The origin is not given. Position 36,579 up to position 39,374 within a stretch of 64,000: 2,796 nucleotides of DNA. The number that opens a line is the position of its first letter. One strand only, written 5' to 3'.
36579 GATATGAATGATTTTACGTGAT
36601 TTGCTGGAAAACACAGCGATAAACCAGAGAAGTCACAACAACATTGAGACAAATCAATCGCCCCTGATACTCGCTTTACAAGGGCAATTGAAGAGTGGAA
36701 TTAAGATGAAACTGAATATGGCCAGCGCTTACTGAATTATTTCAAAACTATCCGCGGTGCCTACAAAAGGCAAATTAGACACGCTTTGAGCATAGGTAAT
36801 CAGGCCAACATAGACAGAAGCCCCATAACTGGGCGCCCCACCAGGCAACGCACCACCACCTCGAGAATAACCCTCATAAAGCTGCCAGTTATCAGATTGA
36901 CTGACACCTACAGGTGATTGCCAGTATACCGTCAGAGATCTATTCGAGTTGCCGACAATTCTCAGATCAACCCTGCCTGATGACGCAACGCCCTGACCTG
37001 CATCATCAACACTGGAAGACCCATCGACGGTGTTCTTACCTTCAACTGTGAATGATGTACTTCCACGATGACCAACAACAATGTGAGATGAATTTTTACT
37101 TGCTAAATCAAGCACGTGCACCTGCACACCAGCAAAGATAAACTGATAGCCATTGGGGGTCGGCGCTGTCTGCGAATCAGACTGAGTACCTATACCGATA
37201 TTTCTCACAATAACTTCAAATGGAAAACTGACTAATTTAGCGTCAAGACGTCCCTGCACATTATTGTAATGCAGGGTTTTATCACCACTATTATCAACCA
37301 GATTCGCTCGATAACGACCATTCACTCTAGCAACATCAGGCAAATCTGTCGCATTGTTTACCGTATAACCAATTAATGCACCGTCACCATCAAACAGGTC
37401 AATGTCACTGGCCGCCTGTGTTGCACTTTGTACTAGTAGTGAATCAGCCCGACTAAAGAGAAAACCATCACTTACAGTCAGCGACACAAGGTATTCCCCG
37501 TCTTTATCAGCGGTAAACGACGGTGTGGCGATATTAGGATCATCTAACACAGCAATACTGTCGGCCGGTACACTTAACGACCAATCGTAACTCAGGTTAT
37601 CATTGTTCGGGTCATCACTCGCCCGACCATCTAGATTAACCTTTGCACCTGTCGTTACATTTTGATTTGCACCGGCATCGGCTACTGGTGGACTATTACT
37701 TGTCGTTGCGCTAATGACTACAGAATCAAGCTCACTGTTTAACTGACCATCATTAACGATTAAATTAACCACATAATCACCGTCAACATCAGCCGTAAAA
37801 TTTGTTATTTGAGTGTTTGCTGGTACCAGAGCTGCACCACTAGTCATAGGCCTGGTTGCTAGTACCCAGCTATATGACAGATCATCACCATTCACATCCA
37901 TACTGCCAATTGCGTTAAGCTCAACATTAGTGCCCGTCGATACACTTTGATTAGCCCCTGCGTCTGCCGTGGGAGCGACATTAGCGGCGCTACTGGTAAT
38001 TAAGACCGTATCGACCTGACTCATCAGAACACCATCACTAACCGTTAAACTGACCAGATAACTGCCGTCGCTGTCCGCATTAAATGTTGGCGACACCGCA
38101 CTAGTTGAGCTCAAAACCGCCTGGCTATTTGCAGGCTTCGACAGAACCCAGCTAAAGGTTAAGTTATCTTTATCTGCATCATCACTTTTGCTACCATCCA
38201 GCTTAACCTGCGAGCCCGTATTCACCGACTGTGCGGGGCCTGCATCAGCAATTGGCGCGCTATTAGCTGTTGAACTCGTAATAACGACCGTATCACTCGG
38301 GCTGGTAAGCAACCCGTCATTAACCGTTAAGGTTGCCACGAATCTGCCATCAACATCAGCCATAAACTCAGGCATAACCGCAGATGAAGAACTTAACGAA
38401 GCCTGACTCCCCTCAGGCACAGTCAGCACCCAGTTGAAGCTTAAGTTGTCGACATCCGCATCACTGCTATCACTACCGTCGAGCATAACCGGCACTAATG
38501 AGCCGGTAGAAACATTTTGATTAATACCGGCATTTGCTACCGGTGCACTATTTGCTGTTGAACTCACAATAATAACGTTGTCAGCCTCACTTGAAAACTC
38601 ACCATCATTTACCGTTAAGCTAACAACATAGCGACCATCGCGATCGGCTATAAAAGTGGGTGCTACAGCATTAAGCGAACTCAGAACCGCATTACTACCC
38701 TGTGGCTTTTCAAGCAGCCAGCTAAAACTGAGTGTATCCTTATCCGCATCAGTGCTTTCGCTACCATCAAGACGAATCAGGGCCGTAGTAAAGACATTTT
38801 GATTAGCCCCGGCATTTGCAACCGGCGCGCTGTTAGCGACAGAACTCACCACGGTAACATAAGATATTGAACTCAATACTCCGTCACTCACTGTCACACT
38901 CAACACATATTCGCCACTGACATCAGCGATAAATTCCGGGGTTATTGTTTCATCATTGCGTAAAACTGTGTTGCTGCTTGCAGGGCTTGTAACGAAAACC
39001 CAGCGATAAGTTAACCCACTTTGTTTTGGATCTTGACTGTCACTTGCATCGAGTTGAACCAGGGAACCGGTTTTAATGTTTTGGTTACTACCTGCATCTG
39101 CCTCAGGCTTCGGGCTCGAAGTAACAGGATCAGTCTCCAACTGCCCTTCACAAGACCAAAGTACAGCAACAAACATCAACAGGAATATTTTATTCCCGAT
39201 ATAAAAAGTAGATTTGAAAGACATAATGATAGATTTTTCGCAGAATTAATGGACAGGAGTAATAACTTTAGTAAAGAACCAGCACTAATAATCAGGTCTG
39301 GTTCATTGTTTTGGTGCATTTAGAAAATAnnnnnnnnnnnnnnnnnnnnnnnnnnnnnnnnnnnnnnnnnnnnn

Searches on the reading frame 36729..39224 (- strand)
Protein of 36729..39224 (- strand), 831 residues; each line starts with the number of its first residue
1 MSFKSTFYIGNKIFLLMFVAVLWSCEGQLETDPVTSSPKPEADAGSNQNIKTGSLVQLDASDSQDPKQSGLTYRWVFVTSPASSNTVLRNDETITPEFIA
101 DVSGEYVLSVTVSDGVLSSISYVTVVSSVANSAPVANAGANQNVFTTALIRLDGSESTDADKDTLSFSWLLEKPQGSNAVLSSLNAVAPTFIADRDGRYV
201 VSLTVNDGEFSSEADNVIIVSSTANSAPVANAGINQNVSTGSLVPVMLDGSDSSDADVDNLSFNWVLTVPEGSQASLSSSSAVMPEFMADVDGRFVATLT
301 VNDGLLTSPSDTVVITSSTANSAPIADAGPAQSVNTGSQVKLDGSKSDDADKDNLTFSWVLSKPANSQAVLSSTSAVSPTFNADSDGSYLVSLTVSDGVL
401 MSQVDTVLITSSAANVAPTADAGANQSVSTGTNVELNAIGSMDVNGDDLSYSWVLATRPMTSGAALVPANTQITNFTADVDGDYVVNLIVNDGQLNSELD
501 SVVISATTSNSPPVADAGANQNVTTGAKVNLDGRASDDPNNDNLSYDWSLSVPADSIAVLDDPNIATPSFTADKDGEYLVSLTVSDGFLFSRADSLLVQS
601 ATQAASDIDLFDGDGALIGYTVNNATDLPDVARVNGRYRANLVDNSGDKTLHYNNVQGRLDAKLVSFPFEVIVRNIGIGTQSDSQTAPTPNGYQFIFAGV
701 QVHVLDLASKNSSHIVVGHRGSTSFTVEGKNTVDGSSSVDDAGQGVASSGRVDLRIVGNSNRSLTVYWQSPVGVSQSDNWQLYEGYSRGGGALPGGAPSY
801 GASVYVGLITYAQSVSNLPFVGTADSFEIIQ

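Call 5: search_protein_families(library=pfam, proteins=[window:36729-39224:-], max_evalue=0.001)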
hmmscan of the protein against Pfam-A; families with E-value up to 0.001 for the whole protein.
window:36729-39224:- (831 aa): 8 families
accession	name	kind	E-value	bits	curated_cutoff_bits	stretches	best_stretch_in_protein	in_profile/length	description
PF22352.2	K319L-like_PKD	-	4.2e-61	203.4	27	6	517-587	1-71/84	K319L-like, PKD domain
PF18911.6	PKD_4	-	3.8e-50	168.3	27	6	510-587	1-71/85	PKD domain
PF21027.3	Sde0182_C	-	4.8e-22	78.8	27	0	150-174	2-26/83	Cellulose-binding protein Sde0182, C-terminal domain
PF00801.26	PKD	-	4.7e-18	65.4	23.5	0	425-494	8-69/80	PKD domain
PF17963.7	Big_9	-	6.9e-18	65.8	23.6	1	321-410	1-89/89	Bacterial Ig domain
PF07691.17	PA14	-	1.8e-06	28.3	24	0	352-428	25-93/147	PA14 domain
PF16407.11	PKD_2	-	0.0008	20.2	39.2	0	332-397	25-93/157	PKD-like family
PF17892.7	Cadherin_5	-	0.00099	19.3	26.5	0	345-406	31-92/98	Cadherin-like domain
